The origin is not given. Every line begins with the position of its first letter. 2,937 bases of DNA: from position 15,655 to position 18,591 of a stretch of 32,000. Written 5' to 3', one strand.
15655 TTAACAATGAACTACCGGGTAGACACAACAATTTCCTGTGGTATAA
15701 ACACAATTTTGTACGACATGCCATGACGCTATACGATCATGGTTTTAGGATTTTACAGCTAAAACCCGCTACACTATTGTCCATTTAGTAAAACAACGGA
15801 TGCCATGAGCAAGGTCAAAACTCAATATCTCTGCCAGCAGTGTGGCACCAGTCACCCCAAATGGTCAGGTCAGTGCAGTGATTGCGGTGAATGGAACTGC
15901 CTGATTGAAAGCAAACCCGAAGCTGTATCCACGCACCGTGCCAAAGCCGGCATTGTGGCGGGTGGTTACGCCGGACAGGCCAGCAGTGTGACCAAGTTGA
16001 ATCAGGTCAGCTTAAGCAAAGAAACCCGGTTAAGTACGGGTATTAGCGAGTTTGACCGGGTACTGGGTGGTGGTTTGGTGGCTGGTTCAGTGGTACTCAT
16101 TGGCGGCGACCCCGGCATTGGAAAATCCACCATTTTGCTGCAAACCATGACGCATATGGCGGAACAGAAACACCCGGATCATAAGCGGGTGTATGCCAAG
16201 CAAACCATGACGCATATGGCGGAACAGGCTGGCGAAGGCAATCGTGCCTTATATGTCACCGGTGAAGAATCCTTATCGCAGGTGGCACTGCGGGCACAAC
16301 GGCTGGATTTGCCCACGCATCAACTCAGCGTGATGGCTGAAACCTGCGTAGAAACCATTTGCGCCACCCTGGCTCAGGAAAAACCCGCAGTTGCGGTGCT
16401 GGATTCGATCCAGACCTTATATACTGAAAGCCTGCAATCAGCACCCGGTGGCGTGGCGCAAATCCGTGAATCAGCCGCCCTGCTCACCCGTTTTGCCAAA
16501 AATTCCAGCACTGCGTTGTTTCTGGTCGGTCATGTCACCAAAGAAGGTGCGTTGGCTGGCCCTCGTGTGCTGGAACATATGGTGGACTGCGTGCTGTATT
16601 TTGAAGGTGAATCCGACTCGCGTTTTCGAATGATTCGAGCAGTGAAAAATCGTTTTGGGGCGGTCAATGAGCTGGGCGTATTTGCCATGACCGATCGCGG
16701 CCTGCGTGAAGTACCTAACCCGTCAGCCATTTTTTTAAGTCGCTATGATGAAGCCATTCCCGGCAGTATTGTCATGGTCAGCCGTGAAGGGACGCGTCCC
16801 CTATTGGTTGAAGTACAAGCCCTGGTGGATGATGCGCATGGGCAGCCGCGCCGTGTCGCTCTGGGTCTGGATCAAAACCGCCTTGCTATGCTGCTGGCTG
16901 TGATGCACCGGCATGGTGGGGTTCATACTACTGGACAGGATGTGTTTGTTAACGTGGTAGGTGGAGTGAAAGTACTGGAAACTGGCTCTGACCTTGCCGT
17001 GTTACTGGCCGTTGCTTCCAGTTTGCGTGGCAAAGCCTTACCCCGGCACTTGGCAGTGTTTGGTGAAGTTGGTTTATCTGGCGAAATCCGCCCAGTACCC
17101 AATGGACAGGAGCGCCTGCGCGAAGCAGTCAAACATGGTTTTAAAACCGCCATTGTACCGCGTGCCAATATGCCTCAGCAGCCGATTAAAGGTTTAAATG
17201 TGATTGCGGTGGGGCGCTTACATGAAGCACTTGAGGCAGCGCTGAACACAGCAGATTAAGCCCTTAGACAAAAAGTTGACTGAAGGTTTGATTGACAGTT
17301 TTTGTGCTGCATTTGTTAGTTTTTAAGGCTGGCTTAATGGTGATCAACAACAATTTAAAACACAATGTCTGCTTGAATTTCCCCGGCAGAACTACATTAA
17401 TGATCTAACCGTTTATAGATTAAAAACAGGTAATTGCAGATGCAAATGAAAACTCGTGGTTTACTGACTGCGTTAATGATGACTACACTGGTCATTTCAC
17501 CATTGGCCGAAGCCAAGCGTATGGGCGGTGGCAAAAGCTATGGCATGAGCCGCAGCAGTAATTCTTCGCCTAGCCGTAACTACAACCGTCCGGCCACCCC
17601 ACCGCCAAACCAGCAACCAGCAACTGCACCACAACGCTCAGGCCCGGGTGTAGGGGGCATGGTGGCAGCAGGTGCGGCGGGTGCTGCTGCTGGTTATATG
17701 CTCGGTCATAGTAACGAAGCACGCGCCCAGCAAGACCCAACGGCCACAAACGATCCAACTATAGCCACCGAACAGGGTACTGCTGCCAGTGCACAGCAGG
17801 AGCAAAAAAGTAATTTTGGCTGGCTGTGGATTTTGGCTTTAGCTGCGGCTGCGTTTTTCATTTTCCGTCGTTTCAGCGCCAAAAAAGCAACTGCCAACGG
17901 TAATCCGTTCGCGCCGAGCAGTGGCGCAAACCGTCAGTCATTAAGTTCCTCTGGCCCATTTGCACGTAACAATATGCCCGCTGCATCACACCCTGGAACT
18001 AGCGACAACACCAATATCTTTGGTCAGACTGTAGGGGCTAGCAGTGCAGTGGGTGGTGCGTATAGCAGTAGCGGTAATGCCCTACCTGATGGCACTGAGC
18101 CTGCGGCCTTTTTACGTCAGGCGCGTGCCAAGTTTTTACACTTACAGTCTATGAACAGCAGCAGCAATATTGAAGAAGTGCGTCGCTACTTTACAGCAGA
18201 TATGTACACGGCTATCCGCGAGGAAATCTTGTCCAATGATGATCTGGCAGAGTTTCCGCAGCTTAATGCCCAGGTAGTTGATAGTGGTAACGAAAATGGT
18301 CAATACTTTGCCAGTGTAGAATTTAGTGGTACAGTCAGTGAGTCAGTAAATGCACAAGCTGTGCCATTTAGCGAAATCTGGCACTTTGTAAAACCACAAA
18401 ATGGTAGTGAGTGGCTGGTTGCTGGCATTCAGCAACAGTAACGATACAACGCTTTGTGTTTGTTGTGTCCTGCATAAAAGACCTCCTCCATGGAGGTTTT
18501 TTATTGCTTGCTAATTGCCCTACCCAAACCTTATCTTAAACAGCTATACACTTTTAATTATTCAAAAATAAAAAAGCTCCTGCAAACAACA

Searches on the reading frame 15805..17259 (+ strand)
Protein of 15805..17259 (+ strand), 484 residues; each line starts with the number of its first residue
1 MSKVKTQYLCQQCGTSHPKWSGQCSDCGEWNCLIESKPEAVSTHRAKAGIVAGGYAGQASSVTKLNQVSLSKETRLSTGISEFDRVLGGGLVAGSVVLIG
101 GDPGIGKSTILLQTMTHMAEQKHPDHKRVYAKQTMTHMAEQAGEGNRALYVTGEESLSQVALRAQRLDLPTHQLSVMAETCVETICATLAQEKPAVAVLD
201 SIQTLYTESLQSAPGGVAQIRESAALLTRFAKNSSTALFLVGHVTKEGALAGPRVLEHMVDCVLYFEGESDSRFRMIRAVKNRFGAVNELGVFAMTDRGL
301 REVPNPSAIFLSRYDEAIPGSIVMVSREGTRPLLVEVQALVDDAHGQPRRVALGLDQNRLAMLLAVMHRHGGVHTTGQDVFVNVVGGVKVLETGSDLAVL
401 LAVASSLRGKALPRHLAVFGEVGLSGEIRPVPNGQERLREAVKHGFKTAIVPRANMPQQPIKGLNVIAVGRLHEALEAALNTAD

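Call 52: search_protein_families(library=pfam, proteins=[window:15805-17259:+])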
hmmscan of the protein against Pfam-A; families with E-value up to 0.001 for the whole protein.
window:15805-17259:+ (484 aa): 10 families
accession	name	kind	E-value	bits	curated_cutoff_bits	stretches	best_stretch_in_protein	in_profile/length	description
PF06745.19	ATPase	-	2.6e-16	60.2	26.6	1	77-287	2-210/231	KaiC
PF13481.12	AAA_25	-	1.6e-11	44.7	27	1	76-249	15-195/195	AAA domain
PF13191.12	AAA_16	-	1.5e-07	32.5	32.6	1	84-211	17-150/167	AAA ATPase domain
PF18073.7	Zn_ribbon_LapB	-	5.8e-07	29.5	25.7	1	8-35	1-28/28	Rubredoxin metal binding domain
PF13541.12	ChlI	-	9e-07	29.3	27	1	373-455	38-121/121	Subunit ChlI of Mg-chelatase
PF05362.19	Lon_C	-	1.5e-06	28.4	21.1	1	397-481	114-204/205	Lon protease (S16) C-terminal proteolytic domain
PF08423.17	Rad51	-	5.7e-05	22.9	22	1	75-210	7-138/244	Rad51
PF23442.1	DUF7125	-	0.00014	21.5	29.1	1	74-116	2-43/207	Family of unknown function (DUF7125)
PF07088.17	GvpD_P-loop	-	0.00016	22.1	24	1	93-280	9-186/189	GvpD gas vesicle protein, P-loop domain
PF03796.21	DnaB_C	-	0.00044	20.2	27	1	76-123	2-48/255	DnaB-like helicase C terminal domain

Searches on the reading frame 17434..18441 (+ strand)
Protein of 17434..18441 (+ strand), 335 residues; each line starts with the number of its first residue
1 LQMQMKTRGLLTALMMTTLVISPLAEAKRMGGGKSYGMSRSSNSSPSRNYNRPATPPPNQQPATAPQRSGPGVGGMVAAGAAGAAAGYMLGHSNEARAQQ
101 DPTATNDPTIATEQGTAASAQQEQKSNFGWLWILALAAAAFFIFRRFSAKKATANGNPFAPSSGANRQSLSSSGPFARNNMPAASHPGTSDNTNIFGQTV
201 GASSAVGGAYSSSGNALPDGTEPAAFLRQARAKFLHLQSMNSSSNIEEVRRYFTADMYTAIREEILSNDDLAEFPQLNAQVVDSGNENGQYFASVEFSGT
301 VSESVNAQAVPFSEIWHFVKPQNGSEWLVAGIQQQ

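Call 69: search_protein_families(library=pfam, proteins=[window:17434-18441:+])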
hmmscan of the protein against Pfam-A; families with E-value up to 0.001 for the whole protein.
window:17434-18441:+ (335 aa): 1 family
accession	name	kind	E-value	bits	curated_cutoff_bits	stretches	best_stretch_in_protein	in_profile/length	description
PF04280.21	Tim44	-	3.8e-08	34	29.6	1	220-334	14-147/147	Tim44-like domain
